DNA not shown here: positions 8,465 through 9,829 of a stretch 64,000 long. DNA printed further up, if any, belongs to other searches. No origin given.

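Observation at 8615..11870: Three tandem, translationally coupled paralogous GT-A-like proteins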

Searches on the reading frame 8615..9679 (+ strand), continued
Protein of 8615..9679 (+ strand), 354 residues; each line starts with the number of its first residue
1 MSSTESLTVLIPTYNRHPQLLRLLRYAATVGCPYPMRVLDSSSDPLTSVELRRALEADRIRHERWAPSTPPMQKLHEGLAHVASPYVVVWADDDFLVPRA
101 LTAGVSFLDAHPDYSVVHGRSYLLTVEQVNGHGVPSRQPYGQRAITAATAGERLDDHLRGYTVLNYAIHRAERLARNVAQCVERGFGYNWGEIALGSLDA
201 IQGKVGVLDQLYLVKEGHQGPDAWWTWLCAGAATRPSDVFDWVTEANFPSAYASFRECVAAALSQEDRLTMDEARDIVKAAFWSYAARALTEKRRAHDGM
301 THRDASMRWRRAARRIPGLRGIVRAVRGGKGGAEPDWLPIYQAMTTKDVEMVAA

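Call 66: find_homologous_proteins(query=L010:9914-12892:+, max_evalue=1e-20)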
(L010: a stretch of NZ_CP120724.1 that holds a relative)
Query L010:9914-12892:+ (993 aa): 536 proteins with E <= 1e-20 among 8000 candidates; the best 120 are listed.
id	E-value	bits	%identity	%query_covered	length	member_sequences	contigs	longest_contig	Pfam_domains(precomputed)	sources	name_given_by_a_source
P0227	0.0e+0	2094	95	98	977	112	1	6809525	PF13641.13,PF00535.33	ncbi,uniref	ncbi:TIGR00180 family glycosyltransferase [Pseudomonas sp. BNK-45]|uniref:TIGR00180 family glycosylt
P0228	0.0e+0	1996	89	98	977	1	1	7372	PF13641.13,PF00535.33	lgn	-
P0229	0.0e+0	1922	86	98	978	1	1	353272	PF13641.13,PF00535.33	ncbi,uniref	ncbi:TIGR00180 family glycosyltransferase [Pseudomonas sp. NFXW11]|uniref:TIGR00180 family glycosylt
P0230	0.0e+0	1884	84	98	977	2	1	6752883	PF13641.13,PF00535.33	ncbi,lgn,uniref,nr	ncbi:TIGR00180 family glycosyltransferase [Pseudomonas piscis]|uniref:TIGR00180 family glycosyltrans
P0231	0.0e+0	1884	84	98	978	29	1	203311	PF00535.33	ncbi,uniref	ncbi:TIGR00180 family glycosyltransferase [Pseudomonas protegens]|uniref:TIGR00180 family glycosyltr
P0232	0.0e+0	1881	84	98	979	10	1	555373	PF13641.13,PF00535.33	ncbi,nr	ncbi:TIGR00180 family glycosyltransferase [Pseudomonas sp. MWU12-2534b]|nr:TIGR00180 family glycosyl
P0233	0.0e+0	1863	84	98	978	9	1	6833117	PF13641.13,PF00535.33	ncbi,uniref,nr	ncbi:TIGR00180 family glycosyltransferase [Pseudomonas sp. St29]|uniref:TIGR00180 family glycosyltra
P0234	0.0e+0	1854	83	98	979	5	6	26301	PF13712.13,PF13641.13,PF00535.33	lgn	-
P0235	0.0e+0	1799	81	98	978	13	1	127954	PF13641.13,PF00535.33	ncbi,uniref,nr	ncbi:TIGR00180 family glycosyltransferase [Pseudomonas sp. MSSRFD41]|uniref:TIGR00180 family glycosy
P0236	0.0e+0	1651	73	98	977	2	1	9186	PF13641.13,PF00535.33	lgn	-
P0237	0.0e+0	1648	73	98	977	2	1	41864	PF13506.14,PF13641.13,PF00535.33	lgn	-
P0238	0.0e+0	1645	74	98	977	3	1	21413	PF13506.14,PF13641.13,PF00535.33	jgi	jgi:glycosyltransferase domain-containing protein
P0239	0.0e+0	1645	73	98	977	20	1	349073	PF13641.13,PF00535.33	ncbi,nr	ncbi:TIGR00180 family glycosyltransferase [Pseudomonas caspiana]|nr:TIGR00180 family glycosyltransfe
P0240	0.0e+0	1645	73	98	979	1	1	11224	PF13632.13,PF13641.13,PF00535.33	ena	-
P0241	0.0e+0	1642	73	98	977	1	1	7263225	PF13641.13,PF00535.33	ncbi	ncbi:TIGR00180 family glycosyltransferase [Pseudomonas sp. XS1P51]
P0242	0.0e+0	1638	73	98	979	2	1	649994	PF13632.13,PF13641.13,PF00535.33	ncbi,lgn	-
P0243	0.0e+0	1632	73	98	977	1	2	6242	PF13712.13,PF13641.13,PF00535.33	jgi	jgi:glycosyltransferase domain-containing protein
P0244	0.0e+0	1630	72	98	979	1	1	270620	PF13641.13,PF00535.33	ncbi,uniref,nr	ncbi:TIGR00180 family glycosyltransferase [Pseudomonas frederiksbergensis]|uniref:TIGR00180 family g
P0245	0.0e+0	1627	73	98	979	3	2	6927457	PF13641.13,PF00535.33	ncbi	ncbi:TIGR00180 family glycosyltransferase [Pseudomonas farris]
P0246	0.0e+0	1625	74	98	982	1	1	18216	PF13641.13,PF00535.33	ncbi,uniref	ncbi:TIGR00180 family glycosyltransferase [Pseudomonas sp. NPDC089530]|uniref:TIGR00180 family glyco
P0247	0.0e+0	1623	73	98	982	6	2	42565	PF10111.15,PF13641.13,PF00535.33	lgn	-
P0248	0.0e+0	1621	72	98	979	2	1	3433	PF13632.13,PF13641.13,PF00535.33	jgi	jgi:glycosyltransferase domain-containing protein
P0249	0.0e+0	1619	73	98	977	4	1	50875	PF13641.13,PF00535.33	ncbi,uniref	ncbi:TIGR00180 family glycosyltransferase [Pseudomonas baetica]|uniref:TIGR00180 family glycosyltran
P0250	0.0e+0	1615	72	98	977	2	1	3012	PF13641.13,PF00535.33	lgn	-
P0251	0.0e+0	1612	73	98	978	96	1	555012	PF13641.13,PF00535.33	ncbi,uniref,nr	ncbi:TIGR00180 family glycosyltransferase [Pseudomonas protegens]|uniref:TIGR00180 family glycosyltr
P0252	0.0e+0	1611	71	98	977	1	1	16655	PF13641.13,PF00535.33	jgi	jgi:glycosyltransferase domain-containing protein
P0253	0.0e+0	1608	73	98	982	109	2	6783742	PF13641.13,PF00535.33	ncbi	ncbi:TIGR00180 family glycosyltransferase [Pseudomonas chlororaphis]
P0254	0.0e+0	1607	71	98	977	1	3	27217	PF13712.13,PF10111.15,PF13641.13,PF00535.33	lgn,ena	-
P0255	0.0e+0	1603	72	98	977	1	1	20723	PF13641.13,PF00535.33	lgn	-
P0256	0.0e+0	1602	72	98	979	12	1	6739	PF13712.13,PF13641.13,PF00535.33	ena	-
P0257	0.0e+0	1598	71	98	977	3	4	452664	PF13641.13,PF00535.33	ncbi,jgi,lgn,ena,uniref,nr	ncbi:TIGR00180 family glycosyltransferase [Pseudomonas sp. PS02303]|jgi:glycosyltransferase domain-c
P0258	0.0e+0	1596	71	98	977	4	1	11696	PF13641.13,PF00535.33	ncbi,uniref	ncbi:MAG: TIGR00180 family glycosyltransferase [Pseudomonas sp.]|uniref:TIGR00180 family glycosyltra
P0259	0.0e+0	1593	71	98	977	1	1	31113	PF13712.13,PF13641.13,PF00535.33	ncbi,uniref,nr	ncbi:putative glycosyltransferase [Pseudomonas sp. GM50]|uniref:TIGR00180 family glycosyltransferase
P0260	0.0e+0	1591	71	98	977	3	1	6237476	PF13641.13,PF00535.33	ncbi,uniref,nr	ncbi:TIGR00180 family glycosyltransferase [Pseudomonas sp. FP2196]|uniref:TIGR00180 family glycosylt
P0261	0.0e+0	1590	72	97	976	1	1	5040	PF13641.13,PF00535.33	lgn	-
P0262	0.0e+0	1589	71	98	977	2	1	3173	PF13712.13,PF13641.13,PF00535.33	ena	-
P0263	0.0e+0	1587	70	98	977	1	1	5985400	PF13641.13,PF00535.33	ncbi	ncbi:TIGR00180 family glycosyltransferase [Pseudomonas sp. HLT2-19-2]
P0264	0.0e+0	1586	71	98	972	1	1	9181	PF13712.13,PF10111.15,PF13641.13,PF00535.33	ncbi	-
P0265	0.0e+0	1586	71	98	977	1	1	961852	PF13712.13,PF13632.13,PF13641.13,PF00535.33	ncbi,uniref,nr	ncbi:glycosyltransferase domain-containing protein [Pseudomonas brassicacearum]|uniref:Glycosyltrans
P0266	0.0e+0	1585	70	98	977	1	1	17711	PF13641.13,PF00535.33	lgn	-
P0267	0.0e+0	1585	70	98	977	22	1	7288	PF13641.13,PF00535.33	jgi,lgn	jgi:glycosyltransferase domain-containing protein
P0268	0.0e+0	1584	71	98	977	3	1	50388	PF13712.13,PF13506.14,PF13641.13,PF00535.33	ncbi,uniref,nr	ncbi:glycosyl transferase family 2 [Pseudomonas mandelii]|uniref:TIGR00180 family glycosyltransferas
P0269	0.0e+0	1582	71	98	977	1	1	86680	PF13712.13,PF13632.13,PF13641.13,PF00535.33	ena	-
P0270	0.0e+0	1581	71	98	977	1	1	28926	PF13712.13,PF13632.13,PF13641.13,PF00535.33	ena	-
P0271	0.0e+0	1580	71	98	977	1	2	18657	PF13712.13,PF13632.13,PF13641.13,PF00535.33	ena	-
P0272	0.0e+0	1579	71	98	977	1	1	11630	PF13712.13,PF13632.13,PF13641.13,PF00535.33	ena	-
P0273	0.0e+0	1579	71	98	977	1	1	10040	PF13712.13,PF13632.13,PF13641.13,PF00535.33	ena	-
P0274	0.0e+0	1579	70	98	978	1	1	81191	PF13641.13,PF00535.33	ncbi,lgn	-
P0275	0.0e+0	1578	72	97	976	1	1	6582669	PF13641.13,PF00535.33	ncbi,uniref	ncbi:TIGR00180 family glycosyltransferase [Pseudomonas sp. NFX224]|uniref:TIGR00180 family glycosylt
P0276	0.0e+0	1578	71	98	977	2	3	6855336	PF13712.13,PF13632.13,PF13641.13,PF00535.33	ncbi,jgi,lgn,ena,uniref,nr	ncbi:TIGR00180 family glycosyltransferase [Pseudomonas sp. B21-054]|uniref:TIGR00180 family glycosyl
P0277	0.0e+0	1578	71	97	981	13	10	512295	PF13641.13,PF00535.33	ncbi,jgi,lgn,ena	jgi:glycosyltransferase domain-containing protein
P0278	0.0e+0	1578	70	98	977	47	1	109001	PF13641.13,PF00535.33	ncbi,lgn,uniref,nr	ncbi:TIGR00180 family glycosyltransferase [Pseudomonas monsensis]|uniref:TIGR00180 family glycosyltr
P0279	0.0e+0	1578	71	98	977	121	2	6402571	PF13641.13,PF00535.33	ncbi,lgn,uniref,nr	ncbi:TIGR00180 family glycosyltransferase [Pseudomonas kilonensis]|uniref:TIGR00180 family glycosylt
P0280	0.0e+0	1578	71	98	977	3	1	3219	PF13712.13,PF13641.13,PF00535.33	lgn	-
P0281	0.0e+0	1577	71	98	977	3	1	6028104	PF13712.13,PF13641.13,PF00535.33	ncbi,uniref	ncbi:TIGR00180 family glycosyltransferase [Pseudomonas sp. Z1-29]|uniref:TIGR00180 family glycosyltr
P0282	0.0e+0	1576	70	98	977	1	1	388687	PF13712.13,PF13632.13,PF13641.13,PF00535.33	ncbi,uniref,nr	ncbi:glycosyl transferase family 2 [Pseudomonas brassicacearum]|uniref:TIGR00180 family glycosyltran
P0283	0.0e+0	1574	71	98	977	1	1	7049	PF13712.13,PF13632.13,PF13641.13,PF00535.33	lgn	-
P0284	0.0e+0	1572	71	98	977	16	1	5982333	PF13641.13,PF00535.33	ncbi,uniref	ncbi:TIGR00180 family glycosyltransferase [Pseudomonas sp. R1-7]|uniref:TIGR00180 family glycosyltra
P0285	0.0e+0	1571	70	98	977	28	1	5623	PF13641.13,PF00535.33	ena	-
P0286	0.0e+0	1571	70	98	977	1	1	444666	PF13712.13,PF13641.13,PF00535.33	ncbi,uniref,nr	ncbi:TIGR00180 family glycosyltransferase [Pseudomonas citri]|uniref:TIGR00180 family glycosyltransf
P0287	0.0e+0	1570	70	98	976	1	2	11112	PF13641.13,PF00535.33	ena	-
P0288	0.0e+0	1569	71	98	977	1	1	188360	PF13712.13,PF13641.13,PF00535.33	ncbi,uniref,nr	ncbi:TIGR00180 family glycosyltransferase [Pseudomonas sp. AF32]|uniref:TIGR00180 family glycosyltra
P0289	0.0e+0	1567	71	98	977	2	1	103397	PF13632.13,PF13641.13,PF00535.33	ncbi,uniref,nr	ncbi:TIGR00180 family glycosyltransferase [Pseudomonas brassicacearum]|uniref:TIGR00180 family glyco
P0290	0.0e+0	1565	69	98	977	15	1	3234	PF13712.13,PF13641.13,PF00535.33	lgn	-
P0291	0.0e+0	1562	71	98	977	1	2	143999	PF13641.13,PF00535.33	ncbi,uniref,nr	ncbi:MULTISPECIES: TIGR00180 family glycosyltransferase [unclassified Pseudomonas]|uniref:TIGR00180 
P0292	0.0e+0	1561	71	98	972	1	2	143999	PF13641.13,PF00535.33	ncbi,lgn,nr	ncbi:glycosyltransferase domain-containing protein [Pseudomonas sp. NFIX10]|nr:glycosyltransferase d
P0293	0.0e+0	1559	70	97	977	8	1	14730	PF13712.13,PF13632.13,PF13641.13,PF00535.33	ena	-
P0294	0.0e+0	1558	70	98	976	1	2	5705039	PF13641.13,PF00535.33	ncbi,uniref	ncbi:TIGR00180 family glycosyltransferase [Pseudomonas sp. Z4-20]|uniref:TIGR00180 family glycosyltr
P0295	0.0e+0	1554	69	98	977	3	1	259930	PF13712.13,PF13632.13,PF13641.13,PF00535.33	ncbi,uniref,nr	ncbi:TIGR00180 family glycosyltransferase [Pseudomonas sp. SWRI154]|uniref:TIGR00180 family glycosyl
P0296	0.0e+0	1552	69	98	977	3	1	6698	PF13641.13,PF00535.33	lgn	-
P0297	0.0e+0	1548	69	98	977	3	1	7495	PF13641.13,PF00535.33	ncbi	-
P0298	0.0e+0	1548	70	98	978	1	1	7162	PF13641.13,PF00535.33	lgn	-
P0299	0.0e+0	1548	70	98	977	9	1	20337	PF13641.13,PF00535.33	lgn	-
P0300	0.0e+0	1546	69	98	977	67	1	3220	PF13641.13,PF00535.33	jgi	jgi:glycosyltransferase domain-containing protein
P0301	0.0e+0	1545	69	98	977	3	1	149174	PF13712.13,PF13506.14,PF13641.13,PF00535.33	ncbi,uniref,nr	ncbi:TIGR00180 family glycosyltransferase [Pseudomonas baetica]|uniref:TIGR00180 family glycosyltran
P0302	0.0e+0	1542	69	98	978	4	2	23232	PF13641.13,PF00535.33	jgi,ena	-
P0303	0.0e+0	1541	70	98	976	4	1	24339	PF13641.13,PF00535.33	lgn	-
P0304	0.0e+0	1541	69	98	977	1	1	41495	PF13641.13,PF00535.33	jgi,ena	-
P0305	0.0e+0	1540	70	98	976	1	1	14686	PF10111.15,PF13641.13,PF00535.33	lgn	-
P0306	0.0e+0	1536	68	98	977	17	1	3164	PF13641.13,PF00535.33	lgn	-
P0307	0.0e+0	1535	69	98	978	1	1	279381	PF13641.13,PF00535.33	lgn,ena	-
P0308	0.0e+0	1520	68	98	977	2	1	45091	PF13712.13,PF13641.13,PF00535.33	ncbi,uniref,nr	ncbi:TIGR00180 family glycosyltransferase [Pseudomonas sp. SZMC_28357]|uniref:TIGR00180 family glyco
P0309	0.0e+0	1520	70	97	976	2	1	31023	PF00535.33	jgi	jgi:glycosyltransferase domain-containing protein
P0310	0.0e+0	1520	69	97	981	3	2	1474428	PF13712.13,PF13641.13,PF00535.33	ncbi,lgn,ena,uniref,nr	ncbi:TIGR00180 family glycosyltransferase [Pseudomonas sp. PDM04]|uniref:TIGR00180 family glycosyltr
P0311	0.0e+0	1516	69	97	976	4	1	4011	PF13712.13,PF13641.13,PF00535.33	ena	-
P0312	0.0e+0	1515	69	97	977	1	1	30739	PF13641.13,PF00535.33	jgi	jgi:glycosyltransferase domain-containing protein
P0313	0.0e+0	1512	68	98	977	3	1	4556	PF13641.13,PF00535.33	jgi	jgi:glycosyltransferase domain-containing protein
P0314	0.0e+0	1511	69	97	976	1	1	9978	PF00535.33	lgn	-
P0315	0.0e+0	1511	67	98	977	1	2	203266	PF13712.13,PF13641.13,PF00535.33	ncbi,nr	ncbi:TIGR00180 family glycosyltransferase [Pseudomonas syringae]|nr:TIGR00180 family glycosyltransfe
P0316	0.0e+0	1503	68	98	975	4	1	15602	PF13712.13,PF13641.13,PF00535.33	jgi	jgi:glycosyltransferase domain-containing protein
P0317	0.0e+0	1492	68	98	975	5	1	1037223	PF13641.13,PF00535.33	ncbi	ncbi:TIGR00180 family glycosyltransferase [Pseudomonas piscis]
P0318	0.0e+0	1488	68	98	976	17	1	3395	PF13632.13,PF13641.13,PF00535.33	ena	-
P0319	0.0e+0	1479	68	98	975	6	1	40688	PF13641.13,PF00535.33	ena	-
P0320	0.0e+0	1475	67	97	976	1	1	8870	PF13641.13,PF00535.33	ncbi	ncbi:MAG: TIGR00180 family glycosyltransferase [Pseudomonas sp.]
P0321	0.0e+0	1462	66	98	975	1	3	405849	PF13641.13,PF00535.33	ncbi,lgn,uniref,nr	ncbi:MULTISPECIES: TIGR00180 family glycosyltransferase [unclassified Pseudomonas]|uniref:TIGR00180 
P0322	0.0e+0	1456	67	98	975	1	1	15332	PF13641.13,PF00535.33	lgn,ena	-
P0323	0.0e+0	1385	62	97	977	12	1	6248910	PF13641.13,PF00535.33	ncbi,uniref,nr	ncbi:TIGR00180 family glycosyltransferase [Pseudomonas cucumis]|uniref:TIGR00180 family glycosyltran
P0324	0.0e+0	1379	64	97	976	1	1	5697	PF13641.13,PF00535.33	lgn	-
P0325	0.0e+0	1371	63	98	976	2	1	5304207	PF13641.13,PF00535.33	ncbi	ncbi:TIGR00180 family glycosyltransferase [Pseudomonas sp. PB3P13]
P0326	0.0e+0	1353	62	97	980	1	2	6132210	PF10111.15,PF13641.13,PF00535.33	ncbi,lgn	-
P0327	0.0e+0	1353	62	97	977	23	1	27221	PF10111.15,PF13641.13,PF00535.33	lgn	-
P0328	0.0e+0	1348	64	97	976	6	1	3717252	PF13641.13,PF00535.33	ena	-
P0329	0.0e+0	1347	61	97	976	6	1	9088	PF10111.15,PF13641.13,PF00535.33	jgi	jgi:glycosyltransferase domain-containing protein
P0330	0.0e+0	1343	61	97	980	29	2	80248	PF10111.15,PF13641.13,PF00535.33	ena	-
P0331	0.0e+0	1342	61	97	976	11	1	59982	PF10111.15,PF13641.13,PF00535.33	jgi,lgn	jgi:glycosyltransferase domain-containing protein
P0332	0.0e+0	1342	62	97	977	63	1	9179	PF10111.15,PF13641.13,PF00535.33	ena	-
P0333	0.0e+0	1339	62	97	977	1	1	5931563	PF13712.13,PF10111.15,PF13641.13,PF00535.33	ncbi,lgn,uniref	ncbi:TIGR00180 family glycosyltransferase [Pseudomonas purpurea]|uniref:TIGR00180 family glycosyltra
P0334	0.0e+0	1339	63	97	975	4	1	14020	PF10111.15,PF13641.13,PF00535.33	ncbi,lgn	ncbi:N-acetylglucosaminyl-diphospho-decaprenol L-rhamnosyltransferase [compost metagenome]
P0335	0.0e+0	1339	61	98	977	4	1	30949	PF10111.15,PF13641.13,PF00535.33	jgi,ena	-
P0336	0.0e+0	1334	61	97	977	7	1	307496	PF13712.13,PF10111.15,PF00535.33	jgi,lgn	jgi:glycosyltransferase domain-containing protein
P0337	0.0e+0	1334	61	97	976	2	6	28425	PF10111.15,PF13641.13,PF00535.33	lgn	-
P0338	0.0e+0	1333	61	97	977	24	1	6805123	PF10111.15,PF13641.13,PF00535.33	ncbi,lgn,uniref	ncbi:glycosyltransferase family 2 protein [Pseudomonas sp. ZB1P45]|uniref:glycosyltransferase family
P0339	0.0e+0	1332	62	97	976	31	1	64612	PF13641.13,PF00535.33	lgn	-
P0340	0.0e+0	1326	61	97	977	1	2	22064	PF13712.13,PF10111.15,PF13641.13,PF00535.33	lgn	-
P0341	0.0e+0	1326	61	97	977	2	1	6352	PF10111.15,PF13641.13,PF00535.33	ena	-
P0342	0.0e+0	1325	61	97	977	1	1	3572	PF10111.15,PF13641.13,PF00535.33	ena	-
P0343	0.0e+0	1325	61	97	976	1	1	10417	PF13712.13,PF13641.13,PF00535.33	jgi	jgi:glycosyltransferase domain-containing protein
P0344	0.0e+0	1322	61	97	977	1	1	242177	PF10111.15,PF13641.13,PF00535.33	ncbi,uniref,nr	ncbi:hypothetical protein PS662_03788 [Pseudomonas fluorescens]|uniref:Glycosyltransferase 2-like do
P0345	0.0e+0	1320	61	97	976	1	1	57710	PF13712.13,PF10111.15,PF13641.13,PF00535.33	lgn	-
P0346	0.0e+0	1317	60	98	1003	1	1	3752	PF10111.15,PF13641.13,PF00535.33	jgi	jgi:glycosyltransferase domain-containing protein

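Call 79: predict_structure(alignment_id=A3)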
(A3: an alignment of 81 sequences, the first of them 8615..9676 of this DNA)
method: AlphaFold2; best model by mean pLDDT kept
length: 354 residues; sequences in the alignment: 81
mean_pLDDT: 87.2   pTM: 0.86
mean pLDDT of the five models: 87.2, 86.7, 86.2, 86.1, 84.7
residues with pLDDT >= 90: 226; 70-90: 77; 50-70: 38; < 50: 13
segments of 3 or more residues with pLDDT < 50: 226-234, 351-354
pLDDT, mean of each block of 10 residues (from residue 1): 88 92 95 97 86 90 94 95 97 95 98 98 77 73 95 98 95 97 89 96 97 83 51 59 90 97 98 98 95 84 71 77 65 83 77 41
secondary structure, 60 per line:
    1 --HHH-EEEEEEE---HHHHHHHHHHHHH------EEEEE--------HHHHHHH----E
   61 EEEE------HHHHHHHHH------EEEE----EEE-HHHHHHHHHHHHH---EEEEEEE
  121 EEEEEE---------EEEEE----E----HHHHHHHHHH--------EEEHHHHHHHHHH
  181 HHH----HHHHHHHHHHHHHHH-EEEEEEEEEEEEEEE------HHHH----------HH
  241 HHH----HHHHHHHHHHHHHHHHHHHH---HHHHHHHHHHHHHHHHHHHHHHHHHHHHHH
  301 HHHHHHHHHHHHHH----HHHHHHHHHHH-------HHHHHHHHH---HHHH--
elements in order: E7-13 H17-29 E36-40 H49-55 E60-64 H71-79 E86-89 E94-96 H98-110 E114-126 E136-140 H150-159 E168-170 H171-183 H188-202 E204-218 H225-228 H239-243 H248-267 H271-314 H319-329 H337-345 H349-352
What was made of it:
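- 8615..9679 (+): GT1: A-type TIGR04440 glycosyltransferase (354 aa). AF2 model pLDDT 87.2, pTM 0.86, with the same order of secondary-structure elements as GT2 (call 79).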
